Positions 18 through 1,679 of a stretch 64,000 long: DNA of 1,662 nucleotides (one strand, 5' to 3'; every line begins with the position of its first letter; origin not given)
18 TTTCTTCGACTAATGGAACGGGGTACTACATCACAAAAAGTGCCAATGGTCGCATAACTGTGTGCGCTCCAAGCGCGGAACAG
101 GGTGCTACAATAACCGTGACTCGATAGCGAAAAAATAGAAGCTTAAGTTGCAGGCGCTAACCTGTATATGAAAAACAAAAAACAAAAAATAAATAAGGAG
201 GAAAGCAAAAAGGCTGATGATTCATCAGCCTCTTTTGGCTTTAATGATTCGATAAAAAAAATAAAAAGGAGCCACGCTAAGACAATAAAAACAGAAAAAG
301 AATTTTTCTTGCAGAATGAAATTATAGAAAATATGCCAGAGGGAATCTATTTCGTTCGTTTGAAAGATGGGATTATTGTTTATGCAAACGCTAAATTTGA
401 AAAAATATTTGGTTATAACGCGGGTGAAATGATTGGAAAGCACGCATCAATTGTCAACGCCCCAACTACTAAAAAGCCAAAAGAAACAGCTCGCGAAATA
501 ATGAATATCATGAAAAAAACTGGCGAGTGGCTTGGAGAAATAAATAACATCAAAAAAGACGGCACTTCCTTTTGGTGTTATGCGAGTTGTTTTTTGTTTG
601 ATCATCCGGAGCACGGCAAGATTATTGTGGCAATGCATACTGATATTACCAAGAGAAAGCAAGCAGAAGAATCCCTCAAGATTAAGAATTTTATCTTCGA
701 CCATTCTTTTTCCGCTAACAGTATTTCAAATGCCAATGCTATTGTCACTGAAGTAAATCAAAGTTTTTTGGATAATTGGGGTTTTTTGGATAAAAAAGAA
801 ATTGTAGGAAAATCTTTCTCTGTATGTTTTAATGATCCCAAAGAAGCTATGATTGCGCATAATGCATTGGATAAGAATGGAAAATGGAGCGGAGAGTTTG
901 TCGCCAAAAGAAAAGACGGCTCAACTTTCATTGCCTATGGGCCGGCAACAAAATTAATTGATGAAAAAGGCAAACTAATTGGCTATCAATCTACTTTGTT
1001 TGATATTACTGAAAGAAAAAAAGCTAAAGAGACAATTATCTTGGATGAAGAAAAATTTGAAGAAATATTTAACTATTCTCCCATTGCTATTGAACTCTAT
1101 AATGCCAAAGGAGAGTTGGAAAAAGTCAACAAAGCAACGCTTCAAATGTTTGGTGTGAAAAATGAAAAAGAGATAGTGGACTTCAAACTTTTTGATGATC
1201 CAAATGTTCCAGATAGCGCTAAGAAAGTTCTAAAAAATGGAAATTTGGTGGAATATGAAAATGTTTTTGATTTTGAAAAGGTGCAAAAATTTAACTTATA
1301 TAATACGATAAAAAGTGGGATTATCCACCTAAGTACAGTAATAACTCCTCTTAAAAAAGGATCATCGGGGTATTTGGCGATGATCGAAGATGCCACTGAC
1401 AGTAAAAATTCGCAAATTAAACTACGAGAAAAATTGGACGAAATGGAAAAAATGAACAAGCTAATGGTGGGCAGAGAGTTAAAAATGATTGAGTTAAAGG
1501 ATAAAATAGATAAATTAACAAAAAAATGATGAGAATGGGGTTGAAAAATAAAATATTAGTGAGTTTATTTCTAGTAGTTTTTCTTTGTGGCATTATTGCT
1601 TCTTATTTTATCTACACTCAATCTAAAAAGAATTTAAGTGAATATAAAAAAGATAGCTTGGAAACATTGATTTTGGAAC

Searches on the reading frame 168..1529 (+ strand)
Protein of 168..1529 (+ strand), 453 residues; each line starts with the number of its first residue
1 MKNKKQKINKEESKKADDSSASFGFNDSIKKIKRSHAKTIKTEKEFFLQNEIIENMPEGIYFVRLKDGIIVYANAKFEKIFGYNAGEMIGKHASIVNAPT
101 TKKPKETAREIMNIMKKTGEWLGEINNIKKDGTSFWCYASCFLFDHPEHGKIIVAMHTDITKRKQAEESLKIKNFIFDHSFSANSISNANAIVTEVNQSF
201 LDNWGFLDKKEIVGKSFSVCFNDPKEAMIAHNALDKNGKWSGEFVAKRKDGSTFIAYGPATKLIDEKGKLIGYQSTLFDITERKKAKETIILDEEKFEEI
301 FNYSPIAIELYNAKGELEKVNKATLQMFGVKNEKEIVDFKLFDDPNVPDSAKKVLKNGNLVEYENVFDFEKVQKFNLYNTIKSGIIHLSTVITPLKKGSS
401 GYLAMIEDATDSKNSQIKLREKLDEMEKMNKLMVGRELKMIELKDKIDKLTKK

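Call 59: find_encoding_contigs(protein=window:168-1529:+, flank=10000, max_places=1)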
Protein window:168-1529:+ (453 aa): 17 contigs read that carry it; 1 place shown.
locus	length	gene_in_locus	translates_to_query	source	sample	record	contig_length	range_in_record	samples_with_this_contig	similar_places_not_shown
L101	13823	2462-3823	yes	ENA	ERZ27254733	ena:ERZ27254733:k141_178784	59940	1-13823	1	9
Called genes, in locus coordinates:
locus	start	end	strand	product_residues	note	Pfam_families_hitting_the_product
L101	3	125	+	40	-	?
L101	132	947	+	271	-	PF13366:PDDEXK_3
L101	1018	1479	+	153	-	PF07963:N_methyl (weak)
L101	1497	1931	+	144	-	PF07963:N_methyl (weak)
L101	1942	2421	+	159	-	PF07963:N_methyl (weak)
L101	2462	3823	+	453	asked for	PF00989:PAS, PF08448:PAS_4 (faint), PF13188:PAS_8 (weak), PF13426:PAS_9, PF08447:PAS_3, PF13426:PAS_9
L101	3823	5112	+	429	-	PF02743:dCache_1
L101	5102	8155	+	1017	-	PF02743:dCache_1, PF00672:HAMP, PF00989:PAS, PF08448:PAS_4, PF13426:PAS_9, PF08447:PAS_3 (weak), PF00512:HisKA, PF02518:HATPase_c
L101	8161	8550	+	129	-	PF00072:Response_reg, PF20274:cREC_REC, PF03709:OKR_DC_1_N (weak)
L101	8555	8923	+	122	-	PF00072:Response_reg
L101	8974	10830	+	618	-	PF01807:Zn_ribbon_DnaG, PF08275:DNAG_N, PF13662:Toprim_4, PF01751:Toprim, PF13155:Toprim_2, PF13362:Toprim_3, PF10410:DnaB_bind (weak)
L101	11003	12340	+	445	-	PF03979:Sigma70_r1_1, PF00140:Sigma70_r1_2, PF04542:Sigma70_r2, PF04539:Sigma70_r3, PF04545:Sigma70_r4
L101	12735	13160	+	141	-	-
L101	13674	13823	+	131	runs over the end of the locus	-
